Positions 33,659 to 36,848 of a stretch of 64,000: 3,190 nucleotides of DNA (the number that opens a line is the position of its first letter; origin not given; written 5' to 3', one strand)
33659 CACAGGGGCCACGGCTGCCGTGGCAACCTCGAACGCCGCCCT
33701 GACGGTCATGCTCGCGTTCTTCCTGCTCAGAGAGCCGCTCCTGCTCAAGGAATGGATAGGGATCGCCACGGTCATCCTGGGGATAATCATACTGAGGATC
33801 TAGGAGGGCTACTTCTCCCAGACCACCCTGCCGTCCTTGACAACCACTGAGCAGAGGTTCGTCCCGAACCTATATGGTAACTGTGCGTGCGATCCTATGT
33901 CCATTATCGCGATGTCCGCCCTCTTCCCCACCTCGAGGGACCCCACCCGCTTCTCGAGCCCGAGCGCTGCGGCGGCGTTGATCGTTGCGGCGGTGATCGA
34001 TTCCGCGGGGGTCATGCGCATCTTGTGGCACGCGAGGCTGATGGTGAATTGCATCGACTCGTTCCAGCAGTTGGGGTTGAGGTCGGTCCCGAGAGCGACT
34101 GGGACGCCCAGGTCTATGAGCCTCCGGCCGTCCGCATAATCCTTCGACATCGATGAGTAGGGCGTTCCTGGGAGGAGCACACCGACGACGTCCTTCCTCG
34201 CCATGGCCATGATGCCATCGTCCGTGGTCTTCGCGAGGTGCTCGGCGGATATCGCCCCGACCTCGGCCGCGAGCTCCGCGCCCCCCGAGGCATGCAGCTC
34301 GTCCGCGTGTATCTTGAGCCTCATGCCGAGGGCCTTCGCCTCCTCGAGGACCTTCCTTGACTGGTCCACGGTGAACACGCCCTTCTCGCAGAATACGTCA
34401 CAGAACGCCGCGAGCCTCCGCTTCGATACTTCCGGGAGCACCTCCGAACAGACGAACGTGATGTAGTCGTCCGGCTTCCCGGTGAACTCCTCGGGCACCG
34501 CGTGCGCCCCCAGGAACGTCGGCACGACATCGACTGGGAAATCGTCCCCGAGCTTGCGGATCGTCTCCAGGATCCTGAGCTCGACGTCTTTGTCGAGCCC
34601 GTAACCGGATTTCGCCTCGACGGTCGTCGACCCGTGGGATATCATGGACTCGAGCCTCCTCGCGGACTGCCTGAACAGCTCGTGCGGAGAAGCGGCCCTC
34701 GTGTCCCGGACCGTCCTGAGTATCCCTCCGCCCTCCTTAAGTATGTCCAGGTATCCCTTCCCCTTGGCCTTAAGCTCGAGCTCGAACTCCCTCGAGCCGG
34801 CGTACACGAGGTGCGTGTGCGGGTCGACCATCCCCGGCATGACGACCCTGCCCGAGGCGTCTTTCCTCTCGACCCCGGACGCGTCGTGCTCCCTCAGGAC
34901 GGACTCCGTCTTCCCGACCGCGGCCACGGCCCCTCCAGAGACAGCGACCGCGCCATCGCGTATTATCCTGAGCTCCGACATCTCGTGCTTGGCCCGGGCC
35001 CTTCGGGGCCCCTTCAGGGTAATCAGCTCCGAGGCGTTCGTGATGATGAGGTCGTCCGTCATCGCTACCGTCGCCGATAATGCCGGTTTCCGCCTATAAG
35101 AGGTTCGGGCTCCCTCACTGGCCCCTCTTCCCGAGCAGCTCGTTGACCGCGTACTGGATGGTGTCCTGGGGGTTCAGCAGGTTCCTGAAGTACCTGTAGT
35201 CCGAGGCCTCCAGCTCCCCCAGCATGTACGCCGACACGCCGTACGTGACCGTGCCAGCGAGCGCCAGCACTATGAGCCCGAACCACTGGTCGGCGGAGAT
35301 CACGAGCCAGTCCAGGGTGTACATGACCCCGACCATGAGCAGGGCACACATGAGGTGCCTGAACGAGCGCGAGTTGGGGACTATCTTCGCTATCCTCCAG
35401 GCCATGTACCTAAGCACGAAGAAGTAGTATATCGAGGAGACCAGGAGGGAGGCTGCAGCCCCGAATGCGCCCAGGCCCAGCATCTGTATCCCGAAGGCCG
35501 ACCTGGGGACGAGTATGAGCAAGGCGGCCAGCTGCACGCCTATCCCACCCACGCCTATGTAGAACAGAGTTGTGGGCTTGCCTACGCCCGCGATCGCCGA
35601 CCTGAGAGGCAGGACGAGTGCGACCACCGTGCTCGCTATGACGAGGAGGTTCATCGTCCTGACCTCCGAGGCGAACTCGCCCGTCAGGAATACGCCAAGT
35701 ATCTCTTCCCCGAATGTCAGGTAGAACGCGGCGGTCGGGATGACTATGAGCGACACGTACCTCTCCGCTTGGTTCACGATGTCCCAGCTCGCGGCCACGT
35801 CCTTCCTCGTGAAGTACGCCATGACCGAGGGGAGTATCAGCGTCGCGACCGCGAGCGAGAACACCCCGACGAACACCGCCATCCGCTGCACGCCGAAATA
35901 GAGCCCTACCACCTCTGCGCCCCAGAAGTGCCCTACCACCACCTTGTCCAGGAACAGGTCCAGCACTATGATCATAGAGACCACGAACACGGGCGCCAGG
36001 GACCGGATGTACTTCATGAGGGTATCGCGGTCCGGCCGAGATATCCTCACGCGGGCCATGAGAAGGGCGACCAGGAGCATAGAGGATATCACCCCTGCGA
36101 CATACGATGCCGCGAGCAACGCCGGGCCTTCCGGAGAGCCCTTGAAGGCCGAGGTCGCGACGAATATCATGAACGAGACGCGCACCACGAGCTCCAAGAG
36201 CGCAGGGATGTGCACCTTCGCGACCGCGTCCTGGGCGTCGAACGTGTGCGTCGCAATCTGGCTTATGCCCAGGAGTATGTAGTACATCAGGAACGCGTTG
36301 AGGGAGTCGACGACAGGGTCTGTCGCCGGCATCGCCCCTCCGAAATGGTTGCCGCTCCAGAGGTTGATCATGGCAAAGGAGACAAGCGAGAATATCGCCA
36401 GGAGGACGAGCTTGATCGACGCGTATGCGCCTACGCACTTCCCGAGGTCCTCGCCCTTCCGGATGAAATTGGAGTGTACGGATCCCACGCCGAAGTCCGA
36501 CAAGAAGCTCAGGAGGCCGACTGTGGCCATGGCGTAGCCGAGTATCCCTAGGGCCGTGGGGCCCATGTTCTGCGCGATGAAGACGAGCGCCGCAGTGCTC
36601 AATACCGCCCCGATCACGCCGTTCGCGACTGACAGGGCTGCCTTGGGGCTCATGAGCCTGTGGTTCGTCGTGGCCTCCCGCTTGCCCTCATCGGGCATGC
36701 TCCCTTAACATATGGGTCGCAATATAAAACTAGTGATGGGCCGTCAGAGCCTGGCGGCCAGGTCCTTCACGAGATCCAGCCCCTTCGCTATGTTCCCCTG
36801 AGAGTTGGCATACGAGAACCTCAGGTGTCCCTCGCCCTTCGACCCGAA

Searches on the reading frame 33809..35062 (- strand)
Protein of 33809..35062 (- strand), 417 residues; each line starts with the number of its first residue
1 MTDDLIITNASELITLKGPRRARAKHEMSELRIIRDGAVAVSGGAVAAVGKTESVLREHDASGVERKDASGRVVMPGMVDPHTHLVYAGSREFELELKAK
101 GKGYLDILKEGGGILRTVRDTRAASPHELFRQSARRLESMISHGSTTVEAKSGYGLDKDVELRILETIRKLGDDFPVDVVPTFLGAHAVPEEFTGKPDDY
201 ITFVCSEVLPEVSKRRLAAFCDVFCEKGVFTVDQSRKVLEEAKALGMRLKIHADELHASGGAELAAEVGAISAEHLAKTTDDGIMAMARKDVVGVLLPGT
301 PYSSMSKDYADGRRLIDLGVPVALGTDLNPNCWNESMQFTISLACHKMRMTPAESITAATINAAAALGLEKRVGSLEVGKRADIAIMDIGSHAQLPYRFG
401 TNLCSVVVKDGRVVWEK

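Call 74: search_protein_families(library=pfam, proteins=[window:33809-35062:-], max_evalue=0.00001)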
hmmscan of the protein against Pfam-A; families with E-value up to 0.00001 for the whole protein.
window:33809-35062:- (417 aa): 2 families
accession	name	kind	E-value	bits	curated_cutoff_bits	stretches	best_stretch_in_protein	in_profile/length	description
PF01979.26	Amidohydro_1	-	5.5e-25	88.8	25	1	73-413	1-344/345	Amidohydrolase family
PF07969.17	Amidohydro_3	-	1.2e-22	81.5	29.7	1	97-414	128-471/472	Amidohydrolase family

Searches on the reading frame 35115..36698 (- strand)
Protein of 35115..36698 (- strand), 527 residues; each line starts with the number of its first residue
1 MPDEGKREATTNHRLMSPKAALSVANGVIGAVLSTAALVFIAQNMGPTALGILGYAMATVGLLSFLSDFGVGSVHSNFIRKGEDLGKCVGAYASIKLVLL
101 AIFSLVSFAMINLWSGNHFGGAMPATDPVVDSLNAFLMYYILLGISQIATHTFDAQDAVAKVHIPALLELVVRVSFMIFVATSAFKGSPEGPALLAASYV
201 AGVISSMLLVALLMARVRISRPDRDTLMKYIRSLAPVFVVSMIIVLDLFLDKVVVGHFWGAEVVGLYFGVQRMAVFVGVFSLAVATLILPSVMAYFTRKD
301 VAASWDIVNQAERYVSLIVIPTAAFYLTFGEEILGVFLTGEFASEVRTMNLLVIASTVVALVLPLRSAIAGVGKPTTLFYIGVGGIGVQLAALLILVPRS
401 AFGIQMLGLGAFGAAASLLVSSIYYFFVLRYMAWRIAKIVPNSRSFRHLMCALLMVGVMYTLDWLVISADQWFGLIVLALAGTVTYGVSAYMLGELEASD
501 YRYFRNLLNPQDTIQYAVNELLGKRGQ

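Call 74: search_protein_families(library=pfam, proteins=[window:35115-36698:-], max_evalue=0.00001)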
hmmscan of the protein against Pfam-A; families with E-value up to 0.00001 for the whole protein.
window:35115-36698:- (527 aa): 1 family
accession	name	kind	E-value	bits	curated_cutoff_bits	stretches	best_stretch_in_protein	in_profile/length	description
PF01943.22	Polysacc_synt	-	1e-12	48.5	28.2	1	26-286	11-263/274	Polysaccharide biosynthesis protein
